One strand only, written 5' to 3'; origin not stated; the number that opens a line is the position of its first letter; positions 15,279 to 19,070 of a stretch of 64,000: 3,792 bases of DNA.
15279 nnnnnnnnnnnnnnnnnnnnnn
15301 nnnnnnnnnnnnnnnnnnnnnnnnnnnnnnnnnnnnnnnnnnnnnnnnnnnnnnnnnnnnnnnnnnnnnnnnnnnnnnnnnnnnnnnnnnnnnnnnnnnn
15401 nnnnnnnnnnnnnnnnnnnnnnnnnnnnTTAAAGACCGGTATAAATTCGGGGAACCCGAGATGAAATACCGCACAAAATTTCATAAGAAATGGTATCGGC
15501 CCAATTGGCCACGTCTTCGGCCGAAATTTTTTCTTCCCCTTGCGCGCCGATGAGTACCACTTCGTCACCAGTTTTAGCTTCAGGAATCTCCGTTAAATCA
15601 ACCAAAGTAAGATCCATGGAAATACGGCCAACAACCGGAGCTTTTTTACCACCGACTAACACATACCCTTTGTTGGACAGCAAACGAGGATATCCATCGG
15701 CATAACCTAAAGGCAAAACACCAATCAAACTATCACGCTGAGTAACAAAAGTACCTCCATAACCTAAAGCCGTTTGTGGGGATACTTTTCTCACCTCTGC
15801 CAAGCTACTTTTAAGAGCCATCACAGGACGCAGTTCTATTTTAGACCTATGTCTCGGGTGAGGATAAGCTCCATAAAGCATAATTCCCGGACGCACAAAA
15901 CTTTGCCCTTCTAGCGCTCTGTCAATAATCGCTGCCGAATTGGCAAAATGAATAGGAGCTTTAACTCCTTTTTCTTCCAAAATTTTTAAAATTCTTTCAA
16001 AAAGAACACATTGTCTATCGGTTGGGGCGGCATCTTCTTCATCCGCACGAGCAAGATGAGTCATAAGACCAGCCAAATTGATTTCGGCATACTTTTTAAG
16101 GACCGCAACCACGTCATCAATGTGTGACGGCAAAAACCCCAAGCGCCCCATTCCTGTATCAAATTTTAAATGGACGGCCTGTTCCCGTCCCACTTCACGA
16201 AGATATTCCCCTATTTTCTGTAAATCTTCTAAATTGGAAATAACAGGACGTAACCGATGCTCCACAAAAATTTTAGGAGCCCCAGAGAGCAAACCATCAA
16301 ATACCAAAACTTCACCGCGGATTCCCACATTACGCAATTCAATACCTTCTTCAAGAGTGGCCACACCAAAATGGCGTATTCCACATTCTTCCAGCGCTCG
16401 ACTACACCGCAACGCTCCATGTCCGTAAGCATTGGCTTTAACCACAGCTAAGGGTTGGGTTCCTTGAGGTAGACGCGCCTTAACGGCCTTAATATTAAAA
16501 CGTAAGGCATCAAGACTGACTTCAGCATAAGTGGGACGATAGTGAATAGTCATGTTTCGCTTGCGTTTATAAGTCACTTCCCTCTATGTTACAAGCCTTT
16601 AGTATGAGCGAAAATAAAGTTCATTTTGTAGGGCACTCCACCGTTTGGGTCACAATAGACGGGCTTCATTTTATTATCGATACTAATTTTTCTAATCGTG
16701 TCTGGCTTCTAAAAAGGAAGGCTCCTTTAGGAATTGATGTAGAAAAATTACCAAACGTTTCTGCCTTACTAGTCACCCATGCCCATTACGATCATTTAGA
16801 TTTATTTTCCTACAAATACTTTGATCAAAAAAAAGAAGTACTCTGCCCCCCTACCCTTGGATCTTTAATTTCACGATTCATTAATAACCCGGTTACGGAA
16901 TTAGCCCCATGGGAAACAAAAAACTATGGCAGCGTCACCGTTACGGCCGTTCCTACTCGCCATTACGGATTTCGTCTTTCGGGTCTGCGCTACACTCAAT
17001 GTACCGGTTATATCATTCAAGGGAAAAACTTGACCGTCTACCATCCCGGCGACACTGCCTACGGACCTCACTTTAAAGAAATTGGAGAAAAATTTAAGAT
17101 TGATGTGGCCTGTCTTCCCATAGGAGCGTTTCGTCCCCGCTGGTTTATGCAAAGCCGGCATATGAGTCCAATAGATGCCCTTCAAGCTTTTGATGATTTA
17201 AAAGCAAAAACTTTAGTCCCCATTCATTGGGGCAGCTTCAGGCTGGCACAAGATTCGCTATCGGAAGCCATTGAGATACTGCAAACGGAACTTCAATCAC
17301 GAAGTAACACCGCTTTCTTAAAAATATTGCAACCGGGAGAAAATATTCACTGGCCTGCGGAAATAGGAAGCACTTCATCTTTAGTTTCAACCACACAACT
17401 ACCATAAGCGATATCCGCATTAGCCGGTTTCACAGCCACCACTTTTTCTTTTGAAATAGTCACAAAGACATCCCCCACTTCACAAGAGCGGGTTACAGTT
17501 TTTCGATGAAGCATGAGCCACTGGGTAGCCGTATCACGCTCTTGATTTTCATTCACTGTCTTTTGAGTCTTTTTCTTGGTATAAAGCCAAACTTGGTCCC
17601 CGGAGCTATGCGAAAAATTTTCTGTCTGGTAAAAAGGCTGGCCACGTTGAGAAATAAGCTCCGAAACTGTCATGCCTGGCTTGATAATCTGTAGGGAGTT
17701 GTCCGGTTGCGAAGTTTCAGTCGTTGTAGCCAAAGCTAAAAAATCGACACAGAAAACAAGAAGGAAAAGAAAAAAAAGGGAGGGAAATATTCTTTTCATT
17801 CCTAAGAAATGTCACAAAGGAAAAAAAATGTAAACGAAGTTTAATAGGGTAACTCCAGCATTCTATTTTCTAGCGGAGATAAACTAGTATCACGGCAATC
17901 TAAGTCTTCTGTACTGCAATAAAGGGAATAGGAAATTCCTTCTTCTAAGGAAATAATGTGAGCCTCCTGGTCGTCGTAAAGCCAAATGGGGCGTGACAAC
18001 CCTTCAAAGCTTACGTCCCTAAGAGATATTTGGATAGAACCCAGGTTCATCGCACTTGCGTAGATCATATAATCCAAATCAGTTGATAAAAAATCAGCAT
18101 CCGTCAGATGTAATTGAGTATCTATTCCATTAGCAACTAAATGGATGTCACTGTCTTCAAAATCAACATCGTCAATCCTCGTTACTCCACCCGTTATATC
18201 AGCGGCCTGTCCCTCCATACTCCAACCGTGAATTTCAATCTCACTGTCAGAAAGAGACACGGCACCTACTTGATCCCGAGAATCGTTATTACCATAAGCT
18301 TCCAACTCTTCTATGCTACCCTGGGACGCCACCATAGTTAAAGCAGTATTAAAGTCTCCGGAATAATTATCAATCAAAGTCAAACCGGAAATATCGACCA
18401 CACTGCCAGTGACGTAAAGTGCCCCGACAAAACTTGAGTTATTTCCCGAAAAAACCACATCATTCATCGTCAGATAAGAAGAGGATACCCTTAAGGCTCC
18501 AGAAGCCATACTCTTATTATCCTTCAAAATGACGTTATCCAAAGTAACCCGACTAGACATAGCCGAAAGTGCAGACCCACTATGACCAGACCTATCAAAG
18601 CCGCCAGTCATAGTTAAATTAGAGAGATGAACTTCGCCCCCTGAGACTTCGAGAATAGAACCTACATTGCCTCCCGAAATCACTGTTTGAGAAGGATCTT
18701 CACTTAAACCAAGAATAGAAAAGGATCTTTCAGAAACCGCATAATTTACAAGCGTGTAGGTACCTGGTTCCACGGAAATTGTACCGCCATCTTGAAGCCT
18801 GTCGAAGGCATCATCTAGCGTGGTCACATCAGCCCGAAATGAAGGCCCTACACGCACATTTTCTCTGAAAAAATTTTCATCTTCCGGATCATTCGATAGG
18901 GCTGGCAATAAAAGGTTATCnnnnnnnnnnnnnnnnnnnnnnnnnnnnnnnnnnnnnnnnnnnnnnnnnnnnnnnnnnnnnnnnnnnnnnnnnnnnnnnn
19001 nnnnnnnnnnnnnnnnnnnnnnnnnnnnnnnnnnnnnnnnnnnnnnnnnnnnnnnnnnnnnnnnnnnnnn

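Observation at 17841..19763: Lipoprotein fusing an M43-like metzincin domain to a pectin-lyase-fold beta-helix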

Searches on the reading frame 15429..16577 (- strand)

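Call 13: search_protein_families(library=pfam, proteins=[window:15429-16577:-], max_evalue=0.001)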
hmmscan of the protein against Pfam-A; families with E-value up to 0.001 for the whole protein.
window:15429-16577:- (382 aa): 2 families
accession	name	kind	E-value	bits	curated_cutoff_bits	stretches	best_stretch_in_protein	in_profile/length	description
PF01168.26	Ala_racemase_N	-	5.4e-65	219.6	24.1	1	20-239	1-220/220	Alanine racemase, N-terminal domain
PF00842.27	Ala_racemase_C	-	1e-49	167.8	25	1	252-379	1-127/127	Alanine racemase, C-terminal domain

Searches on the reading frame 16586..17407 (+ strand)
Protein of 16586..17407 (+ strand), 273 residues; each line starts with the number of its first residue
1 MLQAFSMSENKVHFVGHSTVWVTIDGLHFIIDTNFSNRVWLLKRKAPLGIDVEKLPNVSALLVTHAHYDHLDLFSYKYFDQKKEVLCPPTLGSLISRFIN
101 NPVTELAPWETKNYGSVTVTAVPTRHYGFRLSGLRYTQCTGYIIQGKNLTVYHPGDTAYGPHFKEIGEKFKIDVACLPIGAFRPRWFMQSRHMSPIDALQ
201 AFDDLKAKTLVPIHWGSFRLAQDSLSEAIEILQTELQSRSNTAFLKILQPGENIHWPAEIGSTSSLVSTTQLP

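Call 13: search_protein_families(library=pfam, proteins=[window:16586-17407:+], max_evalue=0.001)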
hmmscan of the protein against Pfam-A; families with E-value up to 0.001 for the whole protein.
window:16586-17407:+ (273 aa): 3 families
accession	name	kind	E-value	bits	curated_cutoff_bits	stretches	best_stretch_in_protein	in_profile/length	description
PF12706.13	Lactamase_B_2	-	5.2e-33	114.8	27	1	30-215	4-200/200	Beta-lactamase superfamily domain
PF13483.12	Lactamase_B_3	-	2.8e-16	60.3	24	1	11-214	1-160/160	Beta-lactamase superfamily domain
PF00753.33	Lactamase_B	-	2.1e-05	25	22.7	1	16-70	5-56/196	Metallo-beta-lactamase superfamily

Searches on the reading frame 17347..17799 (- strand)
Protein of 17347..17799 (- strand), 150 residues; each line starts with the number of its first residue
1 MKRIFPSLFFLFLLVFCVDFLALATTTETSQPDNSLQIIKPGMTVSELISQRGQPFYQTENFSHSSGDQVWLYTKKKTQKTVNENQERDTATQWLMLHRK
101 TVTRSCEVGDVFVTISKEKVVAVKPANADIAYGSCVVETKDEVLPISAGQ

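Call 13: search_protein_families(library=pfam, proteins=[window:17347-17799:-], max_evalue=0.001)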
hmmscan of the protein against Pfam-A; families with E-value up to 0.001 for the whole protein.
window:17347-17799:- (150 aa): 0 families

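Call 70: search_protein_families(library=pfam, proteins=[window:17347-17799:-], max_evalue=5)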
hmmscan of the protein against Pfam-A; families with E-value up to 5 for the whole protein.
window:17347-17799:- (150 aa): 2 families
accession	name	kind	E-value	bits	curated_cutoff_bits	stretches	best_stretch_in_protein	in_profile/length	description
PF11006.13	DUF2845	-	0.11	13.3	21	1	37-94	9-64/90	Protein of unknown function (DUF2845)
PF04267.17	SoxD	-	0.2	12.2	27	0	58-80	51-73/82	Sarcosine oxidase, delta subunit family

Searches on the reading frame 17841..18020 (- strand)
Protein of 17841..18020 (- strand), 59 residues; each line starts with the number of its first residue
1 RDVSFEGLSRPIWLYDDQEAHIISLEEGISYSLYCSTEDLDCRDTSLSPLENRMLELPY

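Call 70: search_protein_families(library=pfam, proteins=[window:17841-18020:-], max_evalue=5)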
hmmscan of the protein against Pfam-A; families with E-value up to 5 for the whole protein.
window:17841-18020:- (59 aa): 1 family
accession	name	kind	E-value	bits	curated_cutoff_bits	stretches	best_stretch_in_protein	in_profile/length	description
PF16957.11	Mal_decarbox_Al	-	0.31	9.7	25.4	1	10-39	442-470/546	Malonate decarboxylase, alpha subunit, transporter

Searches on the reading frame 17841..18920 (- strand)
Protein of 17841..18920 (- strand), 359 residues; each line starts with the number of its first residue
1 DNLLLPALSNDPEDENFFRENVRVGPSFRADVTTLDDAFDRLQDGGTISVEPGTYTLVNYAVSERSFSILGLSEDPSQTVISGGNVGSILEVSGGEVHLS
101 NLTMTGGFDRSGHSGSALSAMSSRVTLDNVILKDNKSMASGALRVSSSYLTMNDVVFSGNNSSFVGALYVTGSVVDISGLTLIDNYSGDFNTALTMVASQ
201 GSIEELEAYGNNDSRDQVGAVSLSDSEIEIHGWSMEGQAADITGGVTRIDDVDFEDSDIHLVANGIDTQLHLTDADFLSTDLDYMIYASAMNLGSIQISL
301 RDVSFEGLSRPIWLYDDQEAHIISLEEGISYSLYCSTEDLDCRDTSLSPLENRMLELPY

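Call 19: search_protein_families(library=pfam, proteins=[window:17841-18920:-], max_evalue=10)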
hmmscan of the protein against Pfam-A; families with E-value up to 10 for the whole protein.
window:17841-18920:- (359 aa): 0 families

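Call 31: search_protein_families(library=pfam, alignment_id=A3, max_evalue=0.001)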
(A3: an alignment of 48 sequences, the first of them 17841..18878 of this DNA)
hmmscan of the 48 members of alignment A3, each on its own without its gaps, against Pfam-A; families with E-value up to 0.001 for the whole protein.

A. member 1, window:17841-18878:- (345 aa): 0 families

B. families by the number of members that match (of 48 scanned): 29 families (the first 25 are shown)
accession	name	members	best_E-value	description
PF02415.23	Chlam_PMP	24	6e-21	Chlamydia polymorphic membrane protein (Chlamydia_PMP) repeat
PF13229.12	Beta_helix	20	3.3e-72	Right handed beta helix region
PF11617.13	Cu-binding_MopE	12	2.5e-34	Putative metal-binding motif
PF18962.6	Por_Secre_tail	9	6.9e-14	Secretion system C-terminal sorting domain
PF18911.6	PKD_4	8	7.7e-20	PKD domain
PF05048.19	NosD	8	2.2e-19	Periplasmic copper-binding protein (NosD)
PF22352.2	K319L-like_PKD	7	5.4e-23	K319L-like, PKD domain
PF18884.5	TSP3_bac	7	1.5e-13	Bacterial TSP3 repeat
PF07602.17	DUF1565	6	7.9e-16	Protein of unknown function (DUF1565)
PF17161.10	DUF5123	5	5.9e-19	Domain of unknown function (DUF5123)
PF00801.26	PKD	5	8.1e-12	PKD domain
PF21027.3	Sde0182_C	5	8.8e-10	Cellulose-binding protein Sde0182, C-terminal domain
PF00404.24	Dockerin_1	4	1.9e-05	Dockerin type I domain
PF01095.25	Pectinesterase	3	9.4e-06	Pectinesterase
PF02010.21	REJ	3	5.9e-05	REJ domain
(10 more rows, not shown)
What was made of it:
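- On Pfam Beta_helix / NosD / Chlam_PMP repeat families: The homologues do match these families (call 31).
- Closest known: Chlamydial Pmp-type. Same: The C-terminal domain's sequence homologues are mostly these families (call 31).
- Beta-helix relatives: 24 of 48 match Chlam_PMP, 20 of 48 Beta_helix and 8 of 48 NosD (call 31). Sequence relatives are mainly PMP or Beta_helix repeat proteins (call 31).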
